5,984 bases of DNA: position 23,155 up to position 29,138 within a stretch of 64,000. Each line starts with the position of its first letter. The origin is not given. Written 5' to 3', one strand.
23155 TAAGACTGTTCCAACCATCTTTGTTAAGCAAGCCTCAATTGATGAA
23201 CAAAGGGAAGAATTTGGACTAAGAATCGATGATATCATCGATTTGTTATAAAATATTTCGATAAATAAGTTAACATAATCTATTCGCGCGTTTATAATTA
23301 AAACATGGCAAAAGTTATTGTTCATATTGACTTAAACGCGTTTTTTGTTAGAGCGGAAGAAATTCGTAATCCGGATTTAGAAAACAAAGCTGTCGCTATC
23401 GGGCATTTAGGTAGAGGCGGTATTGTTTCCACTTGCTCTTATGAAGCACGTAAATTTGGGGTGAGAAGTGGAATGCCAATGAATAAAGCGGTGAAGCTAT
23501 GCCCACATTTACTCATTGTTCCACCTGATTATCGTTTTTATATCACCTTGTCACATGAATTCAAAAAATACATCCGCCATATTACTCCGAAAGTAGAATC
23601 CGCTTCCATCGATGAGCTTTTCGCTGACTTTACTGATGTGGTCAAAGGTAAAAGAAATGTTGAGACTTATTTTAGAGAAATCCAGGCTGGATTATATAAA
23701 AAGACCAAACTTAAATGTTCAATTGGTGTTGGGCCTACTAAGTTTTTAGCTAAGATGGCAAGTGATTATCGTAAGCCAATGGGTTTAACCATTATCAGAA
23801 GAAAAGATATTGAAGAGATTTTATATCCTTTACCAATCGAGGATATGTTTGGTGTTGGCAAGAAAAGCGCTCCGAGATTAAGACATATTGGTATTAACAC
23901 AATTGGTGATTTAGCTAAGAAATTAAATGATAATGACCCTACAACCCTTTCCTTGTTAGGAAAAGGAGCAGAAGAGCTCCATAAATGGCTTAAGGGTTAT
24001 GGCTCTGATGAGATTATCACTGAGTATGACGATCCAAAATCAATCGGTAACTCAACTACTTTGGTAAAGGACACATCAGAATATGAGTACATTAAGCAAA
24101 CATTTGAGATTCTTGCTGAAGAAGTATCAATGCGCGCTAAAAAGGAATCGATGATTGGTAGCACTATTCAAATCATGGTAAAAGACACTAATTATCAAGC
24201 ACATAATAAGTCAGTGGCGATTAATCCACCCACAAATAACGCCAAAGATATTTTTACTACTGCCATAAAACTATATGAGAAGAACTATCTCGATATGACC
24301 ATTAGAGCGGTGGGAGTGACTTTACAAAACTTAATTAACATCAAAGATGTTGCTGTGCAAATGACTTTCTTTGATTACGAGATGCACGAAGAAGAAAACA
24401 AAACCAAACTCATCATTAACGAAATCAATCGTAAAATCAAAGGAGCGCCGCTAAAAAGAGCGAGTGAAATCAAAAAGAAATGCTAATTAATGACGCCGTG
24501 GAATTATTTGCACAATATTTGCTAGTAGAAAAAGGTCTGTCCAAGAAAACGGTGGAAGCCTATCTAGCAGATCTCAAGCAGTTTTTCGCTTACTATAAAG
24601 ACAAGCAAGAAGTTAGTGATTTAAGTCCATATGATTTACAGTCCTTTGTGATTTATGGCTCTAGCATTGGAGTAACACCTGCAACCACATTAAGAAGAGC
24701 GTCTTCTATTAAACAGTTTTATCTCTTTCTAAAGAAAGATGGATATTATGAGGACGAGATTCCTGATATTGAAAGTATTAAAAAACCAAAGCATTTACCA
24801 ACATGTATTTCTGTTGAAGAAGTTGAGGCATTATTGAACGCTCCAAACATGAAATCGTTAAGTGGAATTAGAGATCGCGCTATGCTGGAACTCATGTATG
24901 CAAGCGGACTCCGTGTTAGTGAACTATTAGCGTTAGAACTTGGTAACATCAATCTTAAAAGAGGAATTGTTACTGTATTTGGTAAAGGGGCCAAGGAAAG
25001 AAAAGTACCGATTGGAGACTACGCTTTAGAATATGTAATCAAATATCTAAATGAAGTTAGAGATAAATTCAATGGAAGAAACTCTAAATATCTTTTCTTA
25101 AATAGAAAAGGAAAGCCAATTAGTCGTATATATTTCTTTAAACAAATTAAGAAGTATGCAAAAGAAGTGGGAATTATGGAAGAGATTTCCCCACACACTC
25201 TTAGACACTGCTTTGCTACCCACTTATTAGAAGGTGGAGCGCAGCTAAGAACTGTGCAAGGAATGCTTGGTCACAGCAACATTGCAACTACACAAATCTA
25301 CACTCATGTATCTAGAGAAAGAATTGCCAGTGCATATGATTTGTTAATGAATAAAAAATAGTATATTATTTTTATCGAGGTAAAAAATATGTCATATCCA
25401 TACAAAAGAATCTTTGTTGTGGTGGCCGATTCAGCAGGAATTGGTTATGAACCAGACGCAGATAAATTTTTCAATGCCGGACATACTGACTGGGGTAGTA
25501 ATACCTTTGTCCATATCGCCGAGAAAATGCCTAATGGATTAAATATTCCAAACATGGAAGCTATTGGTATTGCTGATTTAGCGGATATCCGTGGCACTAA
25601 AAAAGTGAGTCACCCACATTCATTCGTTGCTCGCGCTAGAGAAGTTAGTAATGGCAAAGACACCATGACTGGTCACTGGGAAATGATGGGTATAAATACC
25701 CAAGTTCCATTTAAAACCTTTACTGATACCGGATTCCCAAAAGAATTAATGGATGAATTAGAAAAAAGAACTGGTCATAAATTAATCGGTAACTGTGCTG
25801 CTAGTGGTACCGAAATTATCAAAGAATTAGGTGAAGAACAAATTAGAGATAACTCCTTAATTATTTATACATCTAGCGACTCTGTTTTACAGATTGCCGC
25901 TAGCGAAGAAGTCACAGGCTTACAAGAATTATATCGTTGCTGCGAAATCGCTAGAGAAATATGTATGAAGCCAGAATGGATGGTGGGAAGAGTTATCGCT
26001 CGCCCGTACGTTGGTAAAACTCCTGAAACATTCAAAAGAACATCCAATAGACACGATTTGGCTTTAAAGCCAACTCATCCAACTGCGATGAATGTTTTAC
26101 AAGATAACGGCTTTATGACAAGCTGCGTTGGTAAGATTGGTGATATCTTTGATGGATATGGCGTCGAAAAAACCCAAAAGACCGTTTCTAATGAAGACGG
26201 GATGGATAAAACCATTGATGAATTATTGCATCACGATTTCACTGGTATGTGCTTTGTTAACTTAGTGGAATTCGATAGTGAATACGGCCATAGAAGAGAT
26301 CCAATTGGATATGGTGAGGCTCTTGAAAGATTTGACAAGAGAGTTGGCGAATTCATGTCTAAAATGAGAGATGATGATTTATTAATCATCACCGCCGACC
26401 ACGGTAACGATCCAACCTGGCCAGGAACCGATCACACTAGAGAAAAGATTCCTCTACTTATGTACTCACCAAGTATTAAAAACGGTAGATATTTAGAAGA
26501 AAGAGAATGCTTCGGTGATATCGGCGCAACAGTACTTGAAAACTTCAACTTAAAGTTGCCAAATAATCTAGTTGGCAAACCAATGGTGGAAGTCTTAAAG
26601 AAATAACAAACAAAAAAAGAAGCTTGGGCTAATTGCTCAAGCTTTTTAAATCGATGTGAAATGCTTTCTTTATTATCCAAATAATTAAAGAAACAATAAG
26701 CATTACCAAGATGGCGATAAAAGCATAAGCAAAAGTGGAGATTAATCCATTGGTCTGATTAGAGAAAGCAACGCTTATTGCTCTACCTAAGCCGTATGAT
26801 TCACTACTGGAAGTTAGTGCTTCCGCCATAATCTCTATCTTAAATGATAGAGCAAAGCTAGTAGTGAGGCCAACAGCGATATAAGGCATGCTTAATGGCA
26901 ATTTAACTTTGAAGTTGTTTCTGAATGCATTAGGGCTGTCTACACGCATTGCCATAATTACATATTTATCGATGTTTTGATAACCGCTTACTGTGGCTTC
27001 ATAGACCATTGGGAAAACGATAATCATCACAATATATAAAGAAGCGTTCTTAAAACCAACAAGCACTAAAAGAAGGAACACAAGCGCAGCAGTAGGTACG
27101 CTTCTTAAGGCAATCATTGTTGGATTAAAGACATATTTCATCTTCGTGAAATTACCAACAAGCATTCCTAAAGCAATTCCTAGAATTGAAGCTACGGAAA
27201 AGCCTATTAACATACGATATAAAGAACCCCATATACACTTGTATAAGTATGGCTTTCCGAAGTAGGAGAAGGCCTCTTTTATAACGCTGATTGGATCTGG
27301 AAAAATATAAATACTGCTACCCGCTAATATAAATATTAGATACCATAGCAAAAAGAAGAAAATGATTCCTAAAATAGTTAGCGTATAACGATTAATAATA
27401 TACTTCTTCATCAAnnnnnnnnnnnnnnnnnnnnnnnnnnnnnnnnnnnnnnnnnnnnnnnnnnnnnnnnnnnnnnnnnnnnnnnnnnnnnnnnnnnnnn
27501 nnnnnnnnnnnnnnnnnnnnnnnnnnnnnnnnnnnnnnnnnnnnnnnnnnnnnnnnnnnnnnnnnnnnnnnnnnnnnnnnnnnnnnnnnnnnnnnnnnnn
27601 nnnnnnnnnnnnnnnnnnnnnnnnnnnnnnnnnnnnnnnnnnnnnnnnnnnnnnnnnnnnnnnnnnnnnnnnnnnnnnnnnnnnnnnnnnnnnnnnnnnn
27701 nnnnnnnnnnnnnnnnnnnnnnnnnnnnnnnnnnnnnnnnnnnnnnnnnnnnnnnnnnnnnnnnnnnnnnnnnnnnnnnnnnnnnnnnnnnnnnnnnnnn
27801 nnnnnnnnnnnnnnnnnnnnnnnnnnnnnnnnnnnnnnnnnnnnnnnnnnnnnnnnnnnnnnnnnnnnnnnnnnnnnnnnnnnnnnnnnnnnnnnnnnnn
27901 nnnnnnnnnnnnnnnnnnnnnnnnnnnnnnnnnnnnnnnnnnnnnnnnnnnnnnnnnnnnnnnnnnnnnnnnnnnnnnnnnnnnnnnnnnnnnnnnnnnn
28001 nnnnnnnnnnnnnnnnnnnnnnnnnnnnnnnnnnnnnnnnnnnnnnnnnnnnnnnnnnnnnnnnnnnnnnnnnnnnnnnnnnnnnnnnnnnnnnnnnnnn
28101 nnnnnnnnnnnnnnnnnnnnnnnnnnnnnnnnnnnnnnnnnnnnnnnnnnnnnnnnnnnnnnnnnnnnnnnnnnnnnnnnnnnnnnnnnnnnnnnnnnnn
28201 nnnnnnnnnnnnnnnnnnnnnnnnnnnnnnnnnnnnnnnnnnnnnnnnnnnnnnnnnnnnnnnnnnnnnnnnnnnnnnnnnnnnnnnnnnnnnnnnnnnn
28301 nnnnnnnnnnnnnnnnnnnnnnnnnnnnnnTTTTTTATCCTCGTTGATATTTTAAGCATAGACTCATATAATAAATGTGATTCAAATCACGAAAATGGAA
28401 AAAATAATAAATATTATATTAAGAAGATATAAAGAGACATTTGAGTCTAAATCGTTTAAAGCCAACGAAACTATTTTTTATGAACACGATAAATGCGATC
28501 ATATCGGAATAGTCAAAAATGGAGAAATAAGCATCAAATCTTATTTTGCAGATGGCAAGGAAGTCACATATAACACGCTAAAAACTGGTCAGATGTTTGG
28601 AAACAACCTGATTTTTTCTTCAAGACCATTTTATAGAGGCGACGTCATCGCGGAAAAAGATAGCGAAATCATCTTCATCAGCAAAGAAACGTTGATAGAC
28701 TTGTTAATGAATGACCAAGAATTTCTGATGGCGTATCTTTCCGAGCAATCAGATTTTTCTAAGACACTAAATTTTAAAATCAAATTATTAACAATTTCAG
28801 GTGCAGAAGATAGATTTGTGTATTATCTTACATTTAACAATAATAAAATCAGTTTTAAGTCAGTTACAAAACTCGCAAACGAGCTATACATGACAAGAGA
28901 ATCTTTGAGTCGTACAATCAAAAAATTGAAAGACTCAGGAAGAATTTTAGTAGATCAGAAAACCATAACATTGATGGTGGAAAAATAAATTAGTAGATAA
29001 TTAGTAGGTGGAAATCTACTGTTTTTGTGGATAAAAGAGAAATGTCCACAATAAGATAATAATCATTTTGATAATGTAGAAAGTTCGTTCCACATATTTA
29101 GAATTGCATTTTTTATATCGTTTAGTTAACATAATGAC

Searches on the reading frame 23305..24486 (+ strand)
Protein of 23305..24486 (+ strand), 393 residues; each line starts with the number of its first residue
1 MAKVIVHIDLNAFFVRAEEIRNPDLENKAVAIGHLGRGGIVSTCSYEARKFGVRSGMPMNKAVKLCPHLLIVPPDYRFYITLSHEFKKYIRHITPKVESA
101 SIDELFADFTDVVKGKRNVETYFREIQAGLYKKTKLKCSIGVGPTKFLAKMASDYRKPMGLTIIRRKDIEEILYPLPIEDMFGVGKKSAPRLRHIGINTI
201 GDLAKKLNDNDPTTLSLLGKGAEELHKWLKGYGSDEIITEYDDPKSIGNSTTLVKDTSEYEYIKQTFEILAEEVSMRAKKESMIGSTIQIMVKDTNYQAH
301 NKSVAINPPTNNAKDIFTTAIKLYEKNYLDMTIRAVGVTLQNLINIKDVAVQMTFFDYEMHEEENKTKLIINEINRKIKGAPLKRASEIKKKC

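Call 85: search_protein_families(library=ncbifam, proteins=[window:23305-24486:+], max_evalue=0.01)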
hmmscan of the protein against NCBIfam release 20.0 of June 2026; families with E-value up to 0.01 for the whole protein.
window:23305-24486:+ (393 aa): 10 families
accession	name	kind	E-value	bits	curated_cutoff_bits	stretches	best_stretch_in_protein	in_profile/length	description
NF002492.0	PRK01810.1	equivalog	2.3e-104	349.4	399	1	2-392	9-398/412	DNA polymerase IV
NF010731.0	PRK14133.1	equivalog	4.1e-85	286.1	362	1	1-359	1-350/352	DNA polymerase IV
NF002677.0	PRK02406.1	equivalog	1.6e-77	261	256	1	3-346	6-346/357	DNA polymerase IV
NF002848.0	PRK03103.1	subfamily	3.8e-76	256.2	381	1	2-390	3-393/410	DNA polymerase IV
NF002882.0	PRK03348.1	equivalog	2.9e-75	253.8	389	1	2-366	4-364/461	DNA polymerase IV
NF002751.0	PRK02794.1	equivalog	2.1e-74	250.9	371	1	5-379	40-408/425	DNA polymerase IV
NF003015.0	PRK03858.1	subfamily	3e-63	214.2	367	1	4-390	8-387/399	DNA polymerase IV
NF002883.0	PRK03352.1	equivalog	1.4e-54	185.6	330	1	2-341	4-340/347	DNA polymerase IV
NF002292.0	PRK01216.1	equivalog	1.5e-46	159.1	339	1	4-349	2-345/351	DNA polymerase IV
NF002955.0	PRK03609.1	subfamily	1.5e-34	119.7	431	1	7-377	4-384/422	translesion error-prone DNA polymerase V subunit UmuC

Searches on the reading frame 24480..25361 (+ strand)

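Call 51: search_protein_families(library=pfam, proteins=[window:24480-25361:+], max_evalue=0.001)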
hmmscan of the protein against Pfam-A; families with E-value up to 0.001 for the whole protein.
window:24480-25361:+ (293 aa): 3 families
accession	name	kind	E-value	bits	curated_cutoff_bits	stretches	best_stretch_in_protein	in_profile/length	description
PF00589.27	Phage_integrase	-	4.9e-51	173.4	27.1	1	111-280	4-171/172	Phage integrase family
PF02899.23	Phage_int_SAM_1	-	1.2e-15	58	22.3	1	7-87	1-82/83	Phage integrase, N-terminal SAM-like domain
PF13495.12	Phage_int_SAM_4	-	6.5e-06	26.9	27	1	13-82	8-76/85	Phage integrase, N-terminal SAM-like domain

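Call 85: search_protein_families(library=ncbifam, proteins=[window:24480-25361:+], max_evalue=0.01)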
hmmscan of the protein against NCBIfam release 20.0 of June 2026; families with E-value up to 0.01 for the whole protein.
window:24480-25361:+ (293 aa): 13 families
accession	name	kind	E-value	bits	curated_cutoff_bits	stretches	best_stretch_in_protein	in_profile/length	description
TIGR02225.1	recomb_XerD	equivalog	8.6e-97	324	329.6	1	9-286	2-283/290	site-specific tyrosine recombinase XerD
NF001399.0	PRK00283.1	subfamily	2.8e-91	305.9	279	1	4-286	6-292/300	tyrosine recombinase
TIGR02224.1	recomb_XerC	equivalog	5.3e-86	288.6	335.15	1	9-287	2-287/295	tyrosine recombinase XerC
NF040815.2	recomb_XerA_Arch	equivalog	2.9e-68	230.3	220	1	10-286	3-263/263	site-specific tyrosine recombinase/integron integrase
NF002331.0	PRK01287.1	subfamily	3.3e-53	181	371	1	17-281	39-316/365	site-specific tyrosine recombinase XerC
TIGR02249.1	integrase_gron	subfamily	3.5e-41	141.6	265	2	219-280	242-303/315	integron integrase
NF003462.0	PRK05084.1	equivalog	1.2e-35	122.9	267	1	130-289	195-356/360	tyrosine recombinase XerS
NF007370.0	PRK09870.1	subfamily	2.8e-22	79.3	221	1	110-287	13-189/200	tyrosine-type DNA invertase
NF011946.0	PRK15417.1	equivalog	4e-21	75.5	435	2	219-283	257-321/337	integron integrase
NF007371.0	PRK09871.1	subfamily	1.1e-19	70.8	222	1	111-286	8-183/198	tyrosine-type DNA invertase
NF002685.0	PRK02436.1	equivalog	9.8e-19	68.1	178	1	14-274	8-243/245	site-specific tyrosine recombinase XerD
NF040693.1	recomb_GmtY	equivalog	7.2e-11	42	340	1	186-284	336-439/441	gamma-mobile-trio recombinase GmtY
NF041502.1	integrase_1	equivalog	0.0033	16.2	350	1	220-283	303-366/484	site-specific integrase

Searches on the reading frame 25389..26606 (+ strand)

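Call 51: search_protein_families(library=pfam, proteins=[window:25389-26606:+], max_evalue=0.001)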
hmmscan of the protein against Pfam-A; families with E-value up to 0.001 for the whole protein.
window:25389-26606:+ (405 aa): 2 families
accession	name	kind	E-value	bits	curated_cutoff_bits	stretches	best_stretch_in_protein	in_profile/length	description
PF01676.23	Metalloenzyme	-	2.7e-45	155.3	24.3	1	6-389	1-251/252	Metalloenzyme superfamily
PF00884.28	Sulfatase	-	3.8e-05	23.6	25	0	308-383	206-296/301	Sulfatase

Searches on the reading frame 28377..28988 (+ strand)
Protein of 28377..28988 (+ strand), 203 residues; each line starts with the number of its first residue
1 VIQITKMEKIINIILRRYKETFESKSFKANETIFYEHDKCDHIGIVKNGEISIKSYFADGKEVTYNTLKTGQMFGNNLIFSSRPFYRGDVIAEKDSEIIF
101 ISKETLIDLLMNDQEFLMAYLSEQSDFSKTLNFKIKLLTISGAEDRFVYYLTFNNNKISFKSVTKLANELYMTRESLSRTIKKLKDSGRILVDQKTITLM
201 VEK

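Call 17: search_protein_families(library=ncbifam, proteins=[window:28377-28988:+], max_evalue=0.00001)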
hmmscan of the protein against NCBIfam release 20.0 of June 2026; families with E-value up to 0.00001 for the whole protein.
window:28377-28988:+ (203 aa): 3 families
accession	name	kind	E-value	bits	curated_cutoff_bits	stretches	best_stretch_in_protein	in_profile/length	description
NF006901.0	PRK09392.1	equivalog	7.3e-10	38.6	211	1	25-199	33-211/236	transcriptional activator FtrB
NF008732.0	PRK11753.1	equivalog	1e-08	34.9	266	1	15-198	16-209/214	cAMP-activated global transcriptional regulator CRP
NF041163.2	encap_f2b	equivalog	5.8e-06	25.7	400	1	14-125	87-197/450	family 2B encapsulin nanocompartment shell protein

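Call 51: search_protein_families(library=pfam, proteins=[window:28377-28988:+], max_evalue=0.001)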
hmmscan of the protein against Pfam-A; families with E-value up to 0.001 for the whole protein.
window:28377-28988:+ (203 aa): 2 families
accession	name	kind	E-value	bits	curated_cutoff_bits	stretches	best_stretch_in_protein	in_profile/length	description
PF00027.35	cNMP_binding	-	2e-18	66.6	27.5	1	25-113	2-89/89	Cyclic nucleotide-binding domain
PF13545.12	HTH_Crp_2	-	2e-05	24.9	27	1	164-199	26-61/70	Crp-like helix-turn-helix domain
